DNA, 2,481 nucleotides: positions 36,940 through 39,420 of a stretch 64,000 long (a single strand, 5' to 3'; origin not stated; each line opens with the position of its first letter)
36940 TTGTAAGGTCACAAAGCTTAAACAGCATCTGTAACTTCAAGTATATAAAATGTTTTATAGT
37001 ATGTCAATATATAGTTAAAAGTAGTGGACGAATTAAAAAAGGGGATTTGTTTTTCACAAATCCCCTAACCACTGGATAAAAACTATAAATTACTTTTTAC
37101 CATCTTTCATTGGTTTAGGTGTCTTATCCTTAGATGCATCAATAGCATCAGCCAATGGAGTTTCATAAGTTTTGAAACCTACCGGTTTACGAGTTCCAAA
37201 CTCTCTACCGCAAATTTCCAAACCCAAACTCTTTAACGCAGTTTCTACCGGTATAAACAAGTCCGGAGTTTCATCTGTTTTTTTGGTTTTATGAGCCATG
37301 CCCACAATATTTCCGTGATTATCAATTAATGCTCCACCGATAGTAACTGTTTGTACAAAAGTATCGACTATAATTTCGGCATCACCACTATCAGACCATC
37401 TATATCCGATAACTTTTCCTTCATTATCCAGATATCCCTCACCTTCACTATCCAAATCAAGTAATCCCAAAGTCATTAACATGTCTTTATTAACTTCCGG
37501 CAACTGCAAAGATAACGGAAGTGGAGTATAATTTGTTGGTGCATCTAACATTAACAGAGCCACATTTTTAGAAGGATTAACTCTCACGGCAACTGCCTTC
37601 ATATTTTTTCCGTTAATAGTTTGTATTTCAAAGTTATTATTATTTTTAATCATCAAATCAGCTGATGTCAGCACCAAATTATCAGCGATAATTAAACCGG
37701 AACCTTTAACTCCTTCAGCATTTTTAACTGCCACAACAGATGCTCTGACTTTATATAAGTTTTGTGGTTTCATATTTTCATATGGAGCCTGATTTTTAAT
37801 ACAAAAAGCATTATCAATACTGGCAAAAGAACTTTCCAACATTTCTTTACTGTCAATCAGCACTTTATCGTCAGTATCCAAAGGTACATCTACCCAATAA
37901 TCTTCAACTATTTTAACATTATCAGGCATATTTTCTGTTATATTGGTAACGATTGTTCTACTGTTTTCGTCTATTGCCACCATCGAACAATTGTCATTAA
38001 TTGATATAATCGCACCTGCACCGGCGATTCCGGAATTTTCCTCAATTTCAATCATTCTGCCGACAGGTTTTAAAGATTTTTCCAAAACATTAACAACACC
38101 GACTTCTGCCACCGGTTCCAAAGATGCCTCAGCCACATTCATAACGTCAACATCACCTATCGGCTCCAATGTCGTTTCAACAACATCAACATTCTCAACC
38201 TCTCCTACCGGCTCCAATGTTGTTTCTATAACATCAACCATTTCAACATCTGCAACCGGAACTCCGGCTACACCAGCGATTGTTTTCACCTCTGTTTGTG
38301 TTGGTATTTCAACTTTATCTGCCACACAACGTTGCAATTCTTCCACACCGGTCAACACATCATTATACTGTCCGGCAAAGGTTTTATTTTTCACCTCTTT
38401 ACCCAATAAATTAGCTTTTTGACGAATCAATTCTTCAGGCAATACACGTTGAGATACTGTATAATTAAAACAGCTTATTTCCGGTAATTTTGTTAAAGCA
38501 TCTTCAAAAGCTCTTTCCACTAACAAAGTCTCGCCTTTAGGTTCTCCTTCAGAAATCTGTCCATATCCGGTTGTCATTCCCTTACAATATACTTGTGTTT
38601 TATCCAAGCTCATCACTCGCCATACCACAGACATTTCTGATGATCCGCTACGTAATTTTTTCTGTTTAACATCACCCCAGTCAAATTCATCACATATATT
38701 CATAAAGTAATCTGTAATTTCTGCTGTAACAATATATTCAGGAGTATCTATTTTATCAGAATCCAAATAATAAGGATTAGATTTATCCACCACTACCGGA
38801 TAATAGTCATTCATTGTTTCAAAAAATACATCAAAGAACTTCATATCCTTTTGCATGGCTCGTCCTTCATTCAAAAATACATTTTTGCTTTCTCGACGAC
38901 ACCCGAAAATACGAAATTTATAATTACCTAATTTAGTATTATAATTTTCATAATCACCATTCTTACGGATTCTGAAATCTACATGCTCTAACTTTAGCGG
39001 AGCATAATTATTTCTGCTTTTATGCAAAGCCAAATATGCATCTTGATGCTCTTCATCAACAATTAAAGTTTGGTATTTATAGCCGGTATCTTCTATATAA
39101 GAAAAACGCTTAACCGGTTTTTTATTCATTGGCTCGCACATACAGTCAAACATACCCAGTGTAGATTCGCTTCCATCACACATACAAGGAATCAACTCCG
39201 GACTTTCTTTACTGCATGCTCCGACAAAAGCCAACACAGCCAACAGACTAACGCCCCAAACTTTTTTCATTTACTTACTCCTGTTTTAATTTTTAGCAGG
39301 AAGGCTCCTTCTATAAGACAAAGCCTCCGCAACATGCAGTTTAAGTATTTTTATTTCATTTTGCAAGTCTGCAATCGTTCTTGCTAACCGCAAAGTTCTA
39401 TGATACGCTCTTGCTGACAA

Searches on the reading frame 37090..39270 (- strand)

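Call 83: search_protein_families(library=pfam, proteins=[window:37090-39270:-], max_evalue=0.01)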
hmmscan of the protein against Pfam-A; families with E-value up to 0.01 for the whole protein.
window:37090-39270:- (726 aa): 1 family
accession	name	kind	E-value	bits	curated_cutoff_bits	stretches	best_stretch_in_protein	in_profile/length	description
PF13365.12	Trypsin_2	-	2.3e-09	38.6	27.6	1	523-658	1-144/144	Trypsin-like peptidase domain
